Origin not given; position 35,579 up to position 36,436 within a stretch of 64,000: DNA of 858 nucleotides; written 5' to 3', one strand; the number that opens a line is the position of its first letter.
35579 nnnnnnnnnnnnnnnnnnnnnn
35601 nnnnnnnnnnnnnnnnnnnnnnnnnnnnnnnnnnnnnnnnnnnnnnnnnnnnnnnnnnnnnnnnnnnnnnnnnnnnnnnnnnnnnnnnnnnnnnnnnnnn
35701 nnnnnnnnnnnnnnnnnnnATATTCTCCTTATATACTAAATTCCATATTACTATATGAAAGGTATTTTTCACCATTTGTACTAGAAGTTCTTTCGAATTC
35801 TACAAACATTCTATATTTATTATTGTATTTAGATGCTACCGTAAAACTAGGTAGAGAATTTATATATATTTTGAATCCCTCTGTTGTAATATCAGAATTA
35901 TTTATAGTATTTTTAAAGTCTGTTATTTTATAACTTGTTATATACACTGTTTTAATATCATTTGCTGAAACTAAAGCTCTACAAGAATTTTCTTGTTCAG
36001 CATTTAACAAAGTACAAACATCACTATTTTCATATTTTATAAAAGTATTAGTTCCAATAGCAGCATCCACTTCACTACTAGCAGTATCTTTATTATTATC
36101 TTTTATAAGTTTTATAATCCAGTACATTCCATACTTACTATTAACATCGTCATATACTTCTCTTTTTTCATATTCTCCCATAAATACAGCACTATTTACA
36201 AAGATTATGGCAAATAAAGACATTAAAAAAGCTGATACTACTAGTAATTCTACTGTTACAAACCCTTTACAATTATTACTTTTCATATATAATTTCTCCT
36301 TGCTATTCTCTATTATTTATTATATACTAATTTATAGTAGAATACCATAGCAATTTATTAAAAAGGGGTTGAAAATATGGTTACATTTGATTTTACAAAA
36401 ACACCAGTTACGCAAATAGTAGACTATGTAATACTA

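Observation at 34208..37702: Modular type IV pilin fused to a DUF285/BspA-like repeat domain, with a second pilin and a divergent orphan assembly ATPase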

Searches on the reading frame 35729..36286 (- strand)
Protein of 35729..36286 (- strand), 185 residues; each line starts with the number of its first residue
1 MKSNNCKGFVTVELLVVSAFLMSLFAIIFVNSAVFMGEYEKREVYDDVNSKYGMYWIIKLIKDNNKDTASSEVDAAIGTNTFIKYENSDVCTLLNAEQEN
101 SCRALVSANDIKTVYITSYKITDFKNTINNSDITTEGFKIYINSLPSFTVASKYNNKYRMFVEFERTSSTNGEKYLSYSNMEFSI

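Call 3: search_protein_families(library=pfam, proteins=[window:35729-36286:-], max_evalue=1)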
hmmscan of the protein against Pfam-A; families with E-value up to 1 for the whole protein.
window:35729-36286:- (185 aa): 0 families

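Call 4: search_protein_families(library=ncbifam, proteins=[window:35729-36286:-], max_evalue=1)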
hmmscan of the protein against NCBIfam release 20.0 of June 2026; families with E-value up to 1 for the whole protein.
window:35729-36286:- (185 aa): 0 families

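Call 66: search_protein_families(library=pfam, alignment_id=A3, max_evalue=0.1)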
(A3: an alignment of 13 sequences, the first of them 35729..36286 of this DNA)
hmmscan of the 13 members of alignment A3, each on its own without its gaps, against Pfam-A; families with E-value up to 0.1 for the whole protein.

A. member 1, window:35729-36286:- (185 aa): 0 families

B. families by the number of members that match (of 13 scanned): 6 families
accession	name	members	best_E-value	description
PF21228.3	RuBisCO_activase_AAA_helical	2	0.04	Ribulose bisphosphate carboxylase/oxygenase activase, AAA, helical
PF05543.19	Peptidase_C47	1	0.0031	Staphopain peptidase C47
PF20176.3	DUF6541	1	0.02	Family of unknown function (DUF6541)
PF15946.10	DUF4754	1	0.04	Domain of unknown function (DUF4754)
PF13709.12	DUF4159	1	0.062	Domain of unknown function (DUF4159)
PF21099.2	POLQ_helical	1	0.073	DNA_pol_Q helicase like region helical domain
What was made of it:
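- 35729..36286 (-): pilin1, a 185-aa prepilin (leader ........, mature FVTVE...). No Pfam or NCBIfam hit (calls 3, 4, 66).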

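Call 72: search_protein_representatives(protein=window:35729-36286:-)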
Query: 185 residues. Proteins with E-value up to 0.001 (for the whole library): 369; up to 1e-10: 163; up to 1e-30: 1. The best 150 are listed.
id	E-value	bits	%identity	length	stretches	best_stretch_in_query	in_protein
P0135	2.0e-113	392.1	100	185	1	1-185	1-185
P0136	3.0e-30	121.6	44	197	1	2-168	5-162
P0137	2.4e-27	112.2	40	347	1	2-183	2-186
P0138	5.5e-27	110.9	40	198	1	4-182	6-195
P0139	2.0e-25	105.9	44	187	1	1-183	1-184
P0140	7.2e-25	104.1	44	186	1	2-182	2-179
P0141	1.5e-24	103.1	41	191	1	1-182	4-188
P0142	7.1e-24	100.8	40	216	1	2-182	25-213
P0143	1.0e-22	97.1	36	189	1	5-181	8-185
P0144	2.0e-22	96.1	37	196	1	2-182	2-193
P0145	2.4e-22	95.8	37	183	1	1-183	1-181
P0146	5.3e-22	94.7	39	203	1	4-182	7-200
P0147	5.8e-22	94.6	33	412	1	1-183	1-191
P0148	1.2e-21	93.6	35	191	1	1-173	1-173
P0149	1.3e-21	93.5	40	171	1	1-184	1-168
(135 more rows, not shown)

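Call 78: find_encoding_contigs(protein=P0136, flank=10000, max_places=2)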
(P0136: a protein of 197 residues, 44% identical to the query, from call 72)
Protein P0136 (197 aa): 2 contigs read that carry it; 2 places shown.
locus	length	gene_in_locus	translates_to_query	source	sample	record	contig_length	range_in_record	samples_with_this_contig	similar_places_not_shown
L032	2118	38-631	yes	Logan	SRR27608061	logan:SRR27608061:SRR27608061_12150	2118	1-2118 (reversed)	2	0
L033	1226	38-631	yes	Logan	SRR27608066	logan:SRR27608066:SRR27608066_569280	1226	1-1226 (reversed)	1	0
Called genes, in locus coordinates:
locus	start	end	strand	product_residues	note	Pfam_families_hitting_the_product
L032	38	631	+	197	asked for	-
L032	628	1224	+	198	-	-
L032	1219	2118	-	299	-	?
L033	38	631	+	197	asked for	-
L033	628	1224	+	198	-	?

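Call 79: find_encoding_contigs(protein=P0139, flank=10000, max_places=2)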
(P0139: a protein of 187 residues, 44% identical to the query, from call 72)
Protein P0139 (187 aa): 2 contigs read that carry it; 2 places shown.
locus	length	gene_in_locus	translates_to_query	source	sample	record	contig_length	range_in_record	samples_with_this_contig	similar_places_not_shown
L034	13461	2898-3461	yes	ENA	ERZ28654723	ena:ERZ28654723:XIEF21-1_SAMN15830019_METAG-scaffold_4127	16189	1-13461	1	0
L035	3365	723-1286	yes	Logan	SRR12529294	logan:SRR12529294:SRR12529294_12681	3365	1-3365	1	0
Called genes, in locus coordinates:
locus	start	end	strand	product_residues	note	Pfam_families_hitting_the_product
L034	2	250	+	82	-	?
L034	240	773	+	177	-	-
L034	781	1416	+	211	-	-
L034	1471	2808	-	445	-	PF00437:T2SSE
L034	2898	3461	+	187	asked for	-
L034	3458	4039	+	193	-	PF07963:N_methyl (weak)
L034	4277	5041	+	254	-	PF13180:PDZ_2 (weak), PF05362:Lon_C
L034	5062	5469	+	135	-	-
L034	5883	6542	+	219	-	PF00072:Response_reg, PF00486:Trans_reg_C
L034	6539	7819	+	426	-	PF00512:HisKA, PF02518:HATPase_c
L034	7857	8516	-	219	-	PF00230:MIP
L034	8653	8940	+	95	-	PF13797:Post_transc_reg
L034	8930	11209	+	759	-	PF07549:Sec_GG (faint), PF21760:SecD_1st, PF22599:SecDF_P1_head, PF02355:SecD_SecF_C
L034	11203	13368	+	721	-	PF13328:HD_4, PF01966:HD (weak), PF04607:RelA_SpoT, PF02824:TGS, PF19296:RelA_AH, PF28438:RelA_RIS, PF13291:ACT_4 (weak)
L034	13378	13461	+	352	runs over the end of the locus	PF01594:AI-2E_transport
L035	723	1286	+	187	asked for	-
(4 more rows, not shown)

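Call 80: find_encoding_contigs(protein=P0140, flank=10000, max_places=2)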
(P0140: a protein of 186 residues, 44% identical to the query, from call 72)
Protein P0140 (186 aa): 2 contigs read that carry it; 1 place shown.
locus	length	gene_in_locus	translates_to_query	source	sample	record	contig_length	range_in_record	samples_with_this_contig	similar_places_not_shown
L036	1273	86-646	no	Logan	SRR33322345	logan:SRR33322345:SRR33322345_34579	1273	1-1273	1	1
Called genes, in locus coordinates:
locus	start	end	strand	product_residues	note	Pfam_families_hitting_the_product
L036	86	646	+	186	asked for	-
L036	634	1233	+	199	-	-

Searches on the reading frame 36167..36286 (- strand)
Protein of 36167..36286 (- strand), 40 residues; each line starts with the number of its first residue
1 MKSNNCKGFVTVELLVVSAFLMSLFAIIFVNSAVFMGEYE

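Call 8: search_protein_families(library=pfam, proteins=[window:36167-36286:-], max_evalue=10)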
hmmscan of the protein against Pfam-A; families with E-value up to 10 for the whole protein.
seq(40 aa): 1 family
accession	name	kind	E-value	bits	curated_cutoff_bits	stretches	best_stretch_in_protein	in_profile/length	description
PF16964.10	TadF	-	0.27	11.6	27.3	1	4-29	4-29/178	Putative tight adherence pilin protein F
